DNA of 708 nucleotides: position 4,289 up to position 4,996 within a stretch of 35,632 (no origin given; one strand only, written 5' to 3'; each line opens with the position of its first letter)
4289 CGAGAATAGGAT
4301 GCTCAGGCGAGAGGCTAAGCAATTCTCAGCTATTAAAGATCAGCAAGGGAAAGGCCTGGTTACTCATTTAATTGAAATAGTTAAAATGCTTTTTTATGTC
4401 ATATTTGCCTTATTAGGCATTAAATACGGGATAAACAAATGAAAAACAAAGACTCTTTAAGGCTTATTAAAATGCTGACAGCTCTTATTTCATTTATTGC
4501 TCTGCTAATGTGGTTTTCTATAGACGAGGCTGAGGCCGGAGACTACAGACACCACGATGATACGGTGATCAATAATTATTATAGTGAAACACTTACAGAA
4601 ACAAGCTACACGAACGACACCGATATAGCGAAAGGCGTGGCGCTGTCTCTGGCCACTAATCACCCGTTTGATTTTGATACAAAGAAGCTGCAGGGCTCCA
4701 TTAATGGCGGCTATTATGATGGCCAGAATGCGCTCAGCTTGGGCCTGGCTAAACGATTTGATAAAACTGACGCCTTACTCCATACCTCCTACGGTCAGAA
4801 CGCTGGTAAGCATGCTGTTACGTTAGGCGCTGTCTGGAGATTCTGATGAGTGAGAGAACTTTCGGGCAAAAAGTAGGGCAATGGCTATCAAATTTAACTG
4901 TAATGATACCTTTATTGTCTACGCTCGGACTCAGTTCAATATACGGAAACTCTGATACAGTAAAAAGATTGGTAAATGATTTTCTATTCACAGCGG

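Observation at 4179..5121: Minimal YadA-type trimeric-autotransporter anchor encoded where spanins are expected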

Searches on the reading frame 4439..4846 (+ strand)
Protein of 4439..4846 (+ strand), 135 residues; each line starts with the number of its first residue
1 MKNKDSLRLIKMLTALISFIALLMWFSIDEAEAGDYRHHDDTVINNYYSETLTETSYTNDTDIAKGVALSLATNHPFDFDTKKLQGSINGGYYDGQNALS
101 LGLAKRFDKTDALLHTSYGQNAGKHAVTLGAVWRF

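Call 3: search_protein_families(library=pfam, proteins=[window:4439-4846:+], max_evalue=1)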
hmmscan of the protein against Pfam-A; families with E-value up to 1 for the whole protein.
window:4439-4846:+ (135 aa): 1 family
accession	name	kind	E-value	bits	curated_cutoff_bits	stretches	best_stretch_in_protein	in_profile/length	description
PF03895.21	YadA_anchor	-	0.0003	21.2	22.7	1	82-135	7-60/60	YadA-like membrane anchor domain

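Call 4: search_protein_families(library=phrogs, proteins=[window:4439-4846:+], max_evalue=0.1)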
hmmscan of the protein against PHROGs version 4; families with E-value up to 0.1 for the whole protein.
window:4439-4846:+ (135 aa): 0 families

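Call 6: search_dna_similar(query=window:4439-4846:+, collection=phages, mode=protein, max_rows=40, max_evalue=0.01)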
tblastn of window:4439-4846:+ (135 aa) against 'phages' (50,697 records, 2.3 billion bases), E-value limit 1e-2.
No match.

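Call 10: find_homologous_proteins(query=window:4439-4843:+, max_evalue=0.001)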
Query window:4439-4843:+ (135 aa): 6 proteins with E <= 0.001 among 25 candidates.
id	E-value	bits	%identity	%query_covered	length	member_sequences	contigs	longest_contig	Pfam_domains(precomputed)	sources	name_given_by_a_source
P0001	3.1e-84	298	100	100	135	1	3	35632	-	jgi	-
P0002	1.1e-32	131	59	88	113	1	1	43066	-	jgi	jgi:hypothetical protein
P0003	1.3e-32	131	60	86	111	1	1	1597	-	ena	-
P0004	2.5e-30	123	66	73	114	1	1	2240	-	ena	-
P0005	4.9e-30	122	57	84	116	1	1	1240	-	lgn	-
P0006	1.2e-25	108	45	84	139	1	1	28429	-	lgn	-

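Call 13: find_encoding_contigs(protein=P0002, flank=6000, max_places=3)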
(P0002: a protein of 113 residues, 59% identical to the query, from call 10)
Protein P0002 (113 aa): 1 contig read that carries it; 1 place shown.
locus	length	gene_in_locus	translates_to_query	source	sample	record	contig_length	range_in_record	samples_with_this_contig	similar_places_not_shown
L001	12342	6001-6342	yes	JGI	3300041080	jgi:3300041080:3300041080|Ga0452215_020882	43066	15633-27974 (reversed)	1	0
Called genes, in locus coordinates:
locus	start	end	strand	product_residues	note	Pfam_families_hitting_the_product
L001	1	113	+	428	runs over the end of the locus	-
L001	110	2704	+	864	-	-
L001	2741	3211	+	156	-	-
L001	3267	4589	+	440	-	PF13472:Lipase_GDSL_2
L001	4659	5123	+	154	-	-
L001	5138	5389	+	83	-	-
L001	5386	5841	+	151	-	PF18925:DUF5675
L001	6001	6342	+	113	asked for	-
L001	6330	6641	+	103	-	-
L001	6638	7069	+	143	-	-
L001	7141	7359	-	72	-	-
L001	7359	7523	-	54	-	-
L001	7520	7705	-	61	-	-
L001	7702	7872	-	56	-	-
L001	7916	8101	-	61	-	-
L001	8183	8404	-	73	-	-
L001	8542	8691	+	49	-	-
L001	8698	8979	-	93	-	-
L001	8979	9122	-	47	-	-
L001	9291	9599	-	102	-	PF05766:NinG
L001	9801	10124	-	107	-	-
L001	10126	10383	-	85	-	-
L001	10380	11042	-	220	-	PF13392:HNH_3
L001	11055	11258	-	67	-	-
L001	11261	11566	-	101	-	-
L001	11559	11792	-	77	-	-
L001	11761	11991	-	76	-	-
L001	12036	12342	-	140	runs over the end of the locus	-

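Call 14: find_encoding_contigs(protein=P0006, flank=6000, max_places=3)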
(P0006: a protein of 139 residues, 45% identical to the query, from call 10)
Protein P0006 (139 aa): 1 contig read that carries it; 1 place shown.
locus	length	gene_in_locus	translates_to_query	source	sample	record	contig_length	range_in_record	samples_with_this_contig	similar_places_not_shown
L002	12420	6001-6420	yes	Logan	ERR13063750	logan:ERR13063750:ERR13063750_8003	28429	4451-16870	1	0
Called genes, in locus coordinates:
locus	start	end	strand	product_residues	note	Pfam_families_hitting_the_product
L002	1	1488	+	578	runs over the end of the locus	PF13563:2_5_RNA_ligase2 (weak), PF06150:ChaB, PF14550:Peptidase_S78_2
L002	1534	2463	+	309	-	-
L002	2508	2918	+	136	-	-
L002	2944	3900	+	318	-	-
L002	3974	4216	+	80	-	-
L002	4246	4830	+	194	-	-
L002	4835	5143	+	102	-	-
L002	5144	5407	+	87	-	-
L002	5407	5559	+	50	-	-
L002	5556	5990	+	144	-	-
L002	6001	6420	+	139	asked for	-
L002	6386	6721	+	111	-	-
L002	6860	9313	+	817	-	-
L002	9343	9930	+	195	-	-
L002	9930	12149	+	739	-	-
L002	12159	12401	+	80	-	-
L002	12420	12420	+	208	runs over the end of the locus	-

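Call 17: search_protein_representatives(alignment_id=A1)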
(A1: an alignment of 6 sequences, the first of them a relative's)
Query: 6 sequences, 117 profile positions. Proteins with E-value up to 0.001 (for the whole library): 258; up to 1e-10: 70; up to 1e-30: 3. The best 150 are listed.
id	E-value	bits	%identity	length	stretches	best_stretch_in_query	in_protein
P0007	5.7e-38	146.0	-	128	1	1-117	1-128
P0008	1.4e-35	138.3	-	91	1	41-117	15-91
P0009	5.8e-34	133.1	-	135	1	1-117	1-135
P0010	2.4e-30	121.4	-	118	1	7-117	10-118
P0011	1.1e-28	116.0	-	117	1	1-117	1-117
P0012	1.6e-27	112.3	-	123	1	1-117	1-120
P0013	3.1e-27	111.4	-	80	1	40-117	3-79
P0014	5.0e-27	110.7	-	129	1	9-117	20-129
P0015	4.6e-26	107.6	-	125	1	3-117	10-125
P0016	7.9e-26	106.8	-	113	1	6-117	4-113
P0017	2.6e-24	101.9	-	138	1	6-117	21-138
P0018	9.9e-23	96.8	-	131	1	4-117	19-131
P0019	6.5e-22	94.2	-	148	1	9-117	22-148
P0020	2.0e-21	92.6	-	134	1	3-117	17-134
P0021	6.5e-21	91.0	-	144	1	31-117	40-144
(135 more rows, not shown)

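Call 21: search_protein_families(library=pfam, alignment_id=A2, max_evalue=0.01)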
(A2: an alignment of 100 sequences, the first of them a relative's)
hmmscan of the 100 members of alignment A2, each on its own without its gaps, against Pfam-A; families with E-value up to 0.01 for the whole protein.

A. member 1, P0001 (135 aa): 1 family
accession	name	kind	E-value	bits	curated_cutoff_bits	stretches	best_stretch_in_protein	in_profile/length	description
PF03895.21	YadA_anchor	-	0.0003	21.2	22.7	1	82-135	7-60/60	YadA-like membrane anchor domain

B. families by the number of members that match (of 100 scanned): 8 families
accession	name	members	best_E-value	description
PF03895.21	YadA_anchor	61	1.4e-12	YadA-like membrane anchor domain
PF01391.23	Collagen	1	0.00024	Collagen triple helix repeat (20 copies)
PF07318.18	DUF1464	1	0.0015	Protein of unknown function (DUF1464)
PF13624.11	SurA_N_3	1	0.0061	SurA-like N-terminal domain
PF23930.1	DUF7268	1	0.0086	Family of unknown function (DUF7268)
PF20098.4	DUF6488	1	0.0086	Family of unknown function (DUF6488)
PF11874.13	DUF3394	1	0.0087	Domain of unknown function (DUF3394)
PF25184.1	YxzE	1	0.0096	YxzE-like putative bacteriocin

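Call 22: search_solved_structures(query=A2, max_evalue=1, show_alignments=2)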
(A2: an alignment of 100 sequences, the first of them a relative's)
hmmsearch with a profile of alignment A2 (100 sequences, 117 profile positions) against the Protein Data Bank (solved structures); distinct sequences matched with E-value up to 1: 8.
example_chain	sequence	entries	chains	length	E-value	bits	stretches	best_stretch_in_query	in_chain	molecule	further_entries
2gr8_A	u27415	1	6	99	8.4e-05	25.9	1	44-117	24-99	Adhesin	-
2gr7_A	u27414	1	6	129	0.00016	24.9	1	40-117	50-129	Adhesin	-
3emo_C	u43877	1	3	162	0.00042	23.6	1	40-117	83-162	Hia (Adhesin)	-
2lme_A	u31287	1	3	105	0.011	19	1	42-114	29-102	Adhesin yadA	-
9vnj_A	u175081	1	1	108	0.23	14.8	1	28-114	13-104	Trimeric autotransporter adhesin AtaA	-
6h25_D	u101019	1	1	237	0.9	12.9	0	37-68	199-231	Exosome complex component RRP46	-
2nn6_D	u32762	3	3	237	0.9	12.9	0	37-68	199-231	Exosome complex exonuclease RRP46 | Exosome complex component RRP46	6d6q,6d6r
9g8m_O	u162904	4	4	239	0.91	12.8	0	37-68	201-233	Exosome complex component RRP46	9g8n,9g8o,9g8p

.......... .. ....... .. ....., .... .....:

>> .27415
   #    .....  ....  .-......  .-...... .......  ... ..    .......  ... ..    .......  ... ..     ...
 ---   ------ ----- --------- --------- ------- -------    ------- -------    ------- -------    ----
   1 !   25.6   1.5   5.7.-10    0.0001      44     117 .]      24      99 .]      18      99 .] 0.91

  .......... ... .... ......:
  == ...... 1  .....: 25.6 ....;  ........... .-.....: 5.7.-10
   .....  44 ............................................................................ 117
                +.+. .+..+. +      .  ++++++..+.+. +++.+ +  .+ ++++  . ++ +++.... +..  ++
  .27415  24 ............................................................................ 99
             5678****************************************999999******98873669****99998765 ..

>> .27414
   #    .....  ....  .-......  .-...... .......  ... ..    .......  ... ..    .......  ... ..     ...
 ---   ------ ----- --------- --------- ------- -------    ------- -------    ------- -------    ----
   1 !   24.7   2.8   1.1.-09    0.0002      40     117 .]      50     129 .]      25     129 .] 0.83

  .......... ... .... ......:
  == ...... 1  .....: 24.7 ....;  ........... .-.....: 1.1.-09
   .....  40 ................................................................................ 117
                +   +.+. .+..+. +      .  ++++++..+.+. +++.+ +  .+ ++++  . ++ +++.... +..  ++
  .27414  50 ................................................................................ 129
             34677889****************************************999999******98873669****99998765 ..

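Call 27: find_related_loci(query=A1, collection=viral_contigs, flank=4000)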
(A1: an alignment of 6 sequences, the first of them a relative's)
Query A1 (135 aa) in viral_contigs; peptide patterns used: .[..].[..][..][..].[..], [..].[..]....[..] (x = any residue, [..] = any of these).
44 stretches matched a pattern, but none encodes a relative of the query by tblastn (E <= 1e-3).

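Call 29: find_homologous_proteins(query=A2, max_evalue=0.00001)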
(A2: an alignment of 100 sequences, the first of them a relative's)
Query A2 (100 sequences) (135 aa, profile of the alignment): 32 proteins with E <= 0.00001 among 5758 candidates.
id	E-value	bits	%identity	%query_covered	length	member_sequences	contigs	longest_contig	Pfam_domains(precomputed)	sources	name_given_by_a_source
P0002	3.5e-36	142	59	88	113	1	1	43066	-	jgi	jgi:hypothetical protein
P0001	1.3e-34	137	100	100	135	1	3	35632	-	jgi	-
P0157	1.3e-34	137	38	84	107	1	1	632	PF03895.22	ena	-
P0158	1.3e-33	133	35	87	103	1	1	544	PF03895.22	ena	-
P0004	2.0e-33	133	66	73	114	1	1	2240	-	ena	-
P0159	2.8e-33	132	36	84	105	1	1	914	PF03895.22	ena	-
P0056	2.9e-33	132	43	53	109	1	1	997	PF03895.22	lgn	-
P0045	1.1e-32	130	36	88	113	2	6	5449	PF03895.22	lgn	-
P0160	1.2e-32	130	39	70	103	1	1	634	PF03895.22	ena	-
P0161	1.2e-32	130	48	52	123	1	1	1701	PF03895.22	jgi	-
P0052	1.4e-32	130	33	66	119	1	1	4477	PF03895.22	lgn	-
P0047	4.2e-32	129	35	94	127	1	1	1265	PF03895.22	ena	-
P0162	5.7e-32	128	41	86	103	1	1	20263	PF03895.22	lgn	-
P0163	2.4e-31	126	47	58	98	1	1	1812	PF03895.22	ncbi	-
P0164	3.0e-31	126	33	91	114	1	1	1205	-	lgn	-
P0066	5.5e-31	125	31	88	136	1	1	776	PF03895.22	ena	-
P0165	1.8e-30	123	35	92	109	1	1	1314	PF03895.22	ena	-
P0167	2.2e-30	123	38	79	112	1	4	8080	PF03895.22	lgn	-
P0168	2.3e-30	123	32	100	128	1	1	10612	PF03895.22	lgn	-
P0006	6.6e-30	121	45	84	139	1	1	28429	-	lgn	-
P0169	1.1e-28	117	43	53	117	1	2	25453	-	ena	-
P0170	7.8e-28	115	37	89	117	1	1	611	PF03895.22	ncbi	-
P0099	3.6e-27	113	38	53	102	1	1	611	PF03895.22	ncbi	-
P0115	1.2e-23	101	36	36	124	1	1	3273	PF03895.22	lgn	-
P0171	4.4e-23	99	32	88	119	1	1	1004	PF03895.22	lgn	-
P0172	7.3e-17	79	32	86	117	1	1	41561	-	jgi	jgi:hypothetical protein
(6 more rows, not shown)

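Call 30: find_encoding_contigs(protein=P0162, flank=5000, max_places=2)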
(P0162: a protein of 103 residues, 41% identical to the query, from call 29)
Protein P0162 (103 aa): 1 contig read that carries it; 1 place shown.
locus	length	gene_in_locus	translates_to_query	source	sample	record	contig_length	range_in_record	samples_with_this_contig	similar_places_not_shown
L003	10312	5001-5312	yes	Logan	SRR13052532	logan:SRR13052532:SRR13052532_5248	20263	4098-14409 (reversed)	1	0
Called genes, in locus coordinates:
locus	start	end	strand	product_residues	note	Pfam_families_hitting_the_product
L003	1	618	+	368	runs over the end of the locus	-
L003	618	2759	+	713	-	-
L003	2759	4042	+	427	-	-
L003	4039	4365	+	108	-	-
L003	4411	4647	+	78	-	-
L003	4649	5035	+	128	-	-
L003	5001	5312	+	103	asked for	PF03895:YadA_anchor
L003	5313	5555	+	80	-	-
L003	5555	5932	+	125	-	-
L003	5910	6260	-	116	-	-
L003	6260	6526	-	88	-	-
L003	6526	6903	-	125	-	PF02082:Rrf2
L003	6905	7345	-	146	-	-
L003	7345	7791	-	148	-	PF00847:AP2 (faint)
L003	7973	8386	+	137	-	PF00847:AP2 (weak)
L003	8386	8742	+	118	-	PF24746:DUF7694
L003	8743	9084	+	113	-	-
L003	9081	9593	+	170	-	-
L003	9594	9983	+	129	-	-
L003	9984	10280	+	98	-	-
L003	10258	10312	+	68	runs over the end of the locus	-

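Call 31: find_encoding_contigs(protein=P0169, flank=5000, max_places=2)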
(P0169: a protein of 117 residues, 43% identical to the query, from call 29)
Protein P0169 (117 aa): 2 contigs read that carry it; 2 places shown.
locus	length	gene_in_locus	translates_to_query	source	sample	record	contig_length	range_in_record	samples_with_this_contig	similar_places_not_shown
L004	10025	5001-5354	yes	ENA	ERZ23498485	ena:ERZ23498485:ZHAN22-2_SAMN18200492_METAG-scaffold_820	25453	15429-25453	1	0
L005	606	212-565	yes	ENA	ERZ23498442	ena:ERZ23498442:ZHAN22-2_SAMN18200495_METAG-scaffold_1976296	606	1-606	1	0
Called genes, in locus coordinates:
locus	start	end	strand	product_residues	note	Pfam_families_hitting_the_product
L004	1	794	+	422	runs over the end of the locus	-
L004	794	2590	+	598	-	-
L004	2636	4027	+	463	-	-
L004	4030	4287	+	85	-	-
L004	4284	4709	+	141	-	PF18925:DUF5675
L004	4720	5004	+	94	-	-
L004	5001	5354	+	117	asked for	-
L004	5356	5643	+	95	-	-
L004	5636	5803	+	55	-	-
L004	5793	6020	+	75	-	-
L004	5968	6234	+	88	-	-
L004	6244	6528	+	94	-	-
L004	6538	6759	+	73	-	-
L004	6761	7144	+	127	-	-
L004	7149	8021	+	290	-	-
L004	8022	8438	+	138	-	-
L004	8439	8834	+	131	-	-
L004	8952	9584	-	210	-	-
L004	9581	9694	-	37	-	-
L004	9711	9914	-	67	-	-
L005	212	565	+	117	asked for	-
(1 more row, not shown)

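Call 32: find_encoding_contigs(protein=P0172, flank=5000, max_places=2)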
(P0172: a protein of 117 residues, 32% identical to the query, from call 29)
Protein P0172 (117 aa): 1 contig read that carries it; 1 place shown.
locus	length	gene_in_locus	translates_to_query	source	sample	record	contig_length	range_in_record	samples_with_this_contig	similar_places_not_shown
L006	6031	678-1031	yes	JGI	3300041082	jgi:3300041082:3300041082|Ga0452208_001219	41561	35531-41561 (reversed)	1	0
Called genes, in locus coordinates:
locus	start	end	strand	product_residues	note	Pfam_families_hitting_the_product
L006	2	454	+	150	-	?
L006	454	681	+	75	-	-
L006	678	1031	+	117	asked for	-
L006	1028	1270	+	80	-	-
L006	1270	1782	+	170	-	-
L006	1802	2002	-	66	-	-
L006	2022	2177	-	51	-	-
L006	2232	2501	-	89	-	-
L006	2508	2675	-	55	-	-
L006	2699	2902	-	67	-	-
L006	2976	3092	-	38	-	-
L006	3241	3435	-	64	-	-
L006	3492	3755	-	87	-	-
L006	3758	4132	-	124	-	PF09643:YopX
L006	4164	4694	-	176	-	PF13392:HNH_3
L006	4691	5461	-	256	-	PF01695:IstB_IS21, PF00308:Bac_DnaA (weak), PF00004:AAA (weak), PF00910:RNA_helicase (faint)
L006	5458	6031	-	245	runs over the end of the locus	PF13730:HTH_36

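Call 33: find_encoding_contigs(protein=P0168, flank=5000, max_places=2)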
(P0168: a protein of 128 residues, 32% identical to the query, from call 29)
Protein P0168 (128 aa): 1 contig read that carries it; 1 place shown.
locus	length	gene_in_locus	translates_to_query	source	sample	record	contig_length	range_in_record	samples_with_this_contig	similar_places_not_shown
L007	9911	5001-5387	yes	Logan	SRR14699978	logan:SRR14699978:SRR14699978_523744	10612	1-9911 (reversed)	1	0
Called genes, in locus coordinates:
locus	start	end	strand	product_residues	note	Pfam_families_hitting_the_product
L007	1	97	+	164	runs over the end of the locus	-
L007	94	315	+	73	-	-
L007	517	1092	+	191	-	-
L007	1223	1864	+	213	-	PF01380:SIS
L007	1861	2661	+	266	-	PF00793:DAHP_synth_1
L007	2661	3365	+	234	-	PF01467:CTP_transf_like, PF01050:MannoseP_isomer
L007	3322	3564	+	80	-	-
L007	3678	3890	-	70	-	-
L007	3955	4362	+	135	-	-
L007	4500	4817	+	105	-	-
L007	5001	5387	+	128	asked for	PF03895:YadA_anchor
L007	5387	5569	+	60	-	-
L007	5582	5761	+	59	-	-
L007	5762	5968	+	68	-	-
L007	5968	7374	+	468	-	-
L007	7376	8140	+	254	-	-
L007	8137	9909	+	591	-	?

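Call 36: predict_structure(alignment_id=A2)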
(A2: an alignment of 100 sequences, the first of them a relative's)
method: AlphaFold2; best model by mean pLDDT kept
length: 135 residues; sequences in the alignment: 100
mean_pLDDT: 87.0   pTM: 0.56
mean pLDDT of the five models: 87.0, 86.0, 85.9, 85.8, 85.3
residues with pLDDT >= 90: 88; 70-90: 18; 50-70: 28; < 50: 1
segments of 3 or more residues with pLDDT < 50: none
pLDDT, mean of each block of 10 residues (from residue 1): 77 94 84 66 58 70 95 97 98 98 96 98 96 94
secondary structure, 60 per line:
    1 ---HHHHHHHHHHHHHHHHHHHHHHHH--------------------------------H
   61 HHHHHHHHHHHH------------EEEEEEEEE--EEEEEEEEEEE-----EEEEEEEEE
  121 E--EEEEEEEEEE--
elements in order: H4-27 H60-72 E85-93 E96-106 E112-121 E124-133

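Call 40: find_related_loci(query=A1, collection=genome_contigs, flank=5000)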
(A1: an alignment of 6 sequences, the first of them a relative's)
Query A1 (135 aa) in genome_contigs; peptide patterns used: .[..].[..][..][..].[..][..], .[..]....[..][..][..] (x = any residue, [..] = any of these).
129 stretches matched a pattern; 1 encode a relative of the query (tblastn E <= 1e-3); 1 distinct loci.
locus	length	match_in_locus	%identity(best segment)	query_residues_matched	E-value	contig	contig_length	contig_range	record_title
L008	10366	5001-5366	57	17-135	9e-43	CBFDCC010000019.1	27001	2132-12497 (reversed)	MAG TPA_asm: uncultured Kordiimonas sp. isolate SRR26215677_binner12_Refined_55 genome assembly, contig: ERZ25073487.663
